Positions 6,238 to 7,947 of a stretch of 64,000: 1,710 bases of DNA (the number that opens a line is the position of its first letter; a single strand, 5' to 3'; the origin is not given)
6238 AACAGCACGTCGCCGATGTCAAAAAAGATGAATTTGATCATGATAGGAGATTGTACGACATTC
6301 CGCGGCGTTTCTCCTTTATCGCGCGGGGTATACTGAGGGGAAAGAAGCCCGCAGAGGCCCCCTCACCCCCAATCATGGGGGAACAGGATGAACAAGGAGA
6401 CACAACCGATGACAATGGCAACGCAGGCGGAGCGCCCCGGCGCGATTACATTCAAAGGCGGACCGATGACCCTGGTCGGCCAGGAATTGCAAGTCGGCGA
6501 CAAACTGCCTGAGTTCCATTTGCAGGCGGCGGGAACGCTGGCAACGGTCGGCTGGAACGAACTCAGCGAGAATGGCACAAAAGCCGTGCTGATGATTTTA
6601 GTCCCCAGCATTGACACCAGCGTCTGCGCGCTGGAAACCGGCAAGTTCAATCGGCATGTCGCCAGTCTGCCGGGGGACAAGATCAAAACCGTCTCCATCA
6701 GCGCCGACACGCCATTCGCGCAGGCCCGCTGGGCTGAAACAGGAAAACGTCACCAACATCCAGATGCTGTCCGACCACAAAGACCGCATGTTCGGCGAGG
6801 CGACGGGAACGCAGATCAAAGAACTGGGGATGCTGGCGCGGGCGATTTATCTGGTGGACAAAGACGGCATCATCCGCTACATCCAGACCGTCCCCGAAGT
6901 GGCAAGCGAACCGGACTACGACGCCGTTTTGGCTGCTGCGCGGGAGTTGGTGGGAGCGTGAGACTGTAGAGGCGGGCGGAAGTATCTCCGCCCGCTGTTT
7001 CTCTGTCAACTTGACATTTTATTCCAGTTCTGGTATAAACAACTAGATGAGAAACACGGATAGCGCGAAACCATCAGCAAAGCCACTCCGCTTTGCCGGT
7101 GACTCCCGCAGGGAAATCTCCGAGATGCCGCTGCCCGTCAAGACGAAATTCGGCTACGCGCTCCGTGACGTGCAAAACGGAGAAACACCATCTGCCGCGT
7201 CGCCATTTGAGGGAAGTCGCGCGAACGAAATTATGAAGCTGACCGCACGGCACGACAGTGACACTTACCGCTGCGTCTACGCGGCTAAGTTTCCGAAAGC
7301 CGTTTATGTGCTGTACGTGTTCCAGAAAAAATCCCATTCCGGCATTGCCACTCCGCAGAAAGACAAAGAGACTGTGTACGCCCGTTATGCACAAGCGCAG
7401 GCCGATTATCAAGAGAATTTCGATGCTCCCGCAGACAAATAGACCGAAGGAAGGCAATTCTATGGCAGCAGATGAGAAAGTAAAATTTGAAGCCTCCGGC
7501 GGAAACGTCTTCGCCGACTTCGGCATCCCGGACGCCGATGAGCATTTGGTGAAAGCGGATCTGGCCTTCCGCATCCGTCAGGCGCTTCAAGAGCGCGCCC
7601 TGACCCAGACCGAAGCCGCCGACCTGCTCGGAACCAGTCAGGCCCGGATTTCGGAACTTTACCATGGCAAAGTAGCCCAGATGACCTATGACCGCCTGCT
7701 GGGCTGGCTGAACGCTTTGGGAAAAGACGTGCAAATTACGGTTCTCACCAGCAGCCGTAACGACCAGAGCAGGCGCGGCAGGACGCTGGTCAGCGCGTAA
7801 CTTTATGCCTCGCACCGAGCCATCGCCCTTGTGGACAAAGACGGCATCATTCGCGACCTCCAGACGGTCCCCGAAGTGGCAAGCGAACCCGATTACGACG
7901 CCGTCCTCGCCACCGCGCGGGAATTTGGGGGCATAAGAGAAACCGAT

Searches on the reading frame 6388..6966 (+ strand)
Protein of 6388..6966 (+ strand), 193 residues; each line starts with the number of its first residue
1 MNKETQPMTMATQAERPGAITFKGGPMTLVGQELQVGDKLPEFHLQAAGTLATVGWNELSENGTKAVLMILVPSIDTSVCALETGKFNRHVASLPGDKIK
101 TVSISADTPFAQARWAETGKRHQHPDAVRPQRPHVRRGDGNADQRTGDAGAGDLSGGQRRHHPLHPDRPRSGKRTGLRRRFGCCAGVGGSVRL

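Call 46: search_protein_families(library=pfam, proteins=[window:6388-6966:+], max_evalue=0.0001)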
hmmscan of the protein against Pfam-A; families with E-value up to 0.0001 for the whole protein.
window:6388-6966:+ (193 aa): 2 families
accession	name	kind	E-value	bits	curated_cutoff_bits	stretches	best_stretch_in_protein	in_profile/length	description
PF00578.27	AhpC-TSA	-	6.2e-09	36.3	26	1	36-118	1-79/124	AhpC/TSA family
PF08534.16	Redoxin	-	9.4e-06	25.9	26.6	1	35-119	1-85/148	Redoxin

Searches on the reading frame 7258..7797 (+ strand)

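Call 46: search_protein_families(library=pfam, proteins=[window:7258-7797:+], max_evalue=0.0001)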
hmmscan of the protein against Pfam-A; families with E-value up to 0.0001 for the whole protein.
window:7258-7797:+ (180 aa): 2 families
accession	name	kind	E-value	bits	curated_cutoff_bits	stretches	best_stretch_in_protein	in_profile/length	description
PF13744.12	HTH_37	-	7.2e-22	77.4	27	1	84-162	1-79/80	Helix-turn-helix domain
PF01381.28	HTH_3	-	2.2e-05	24.8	23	1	106-158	1-52/55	Helix-turn-helix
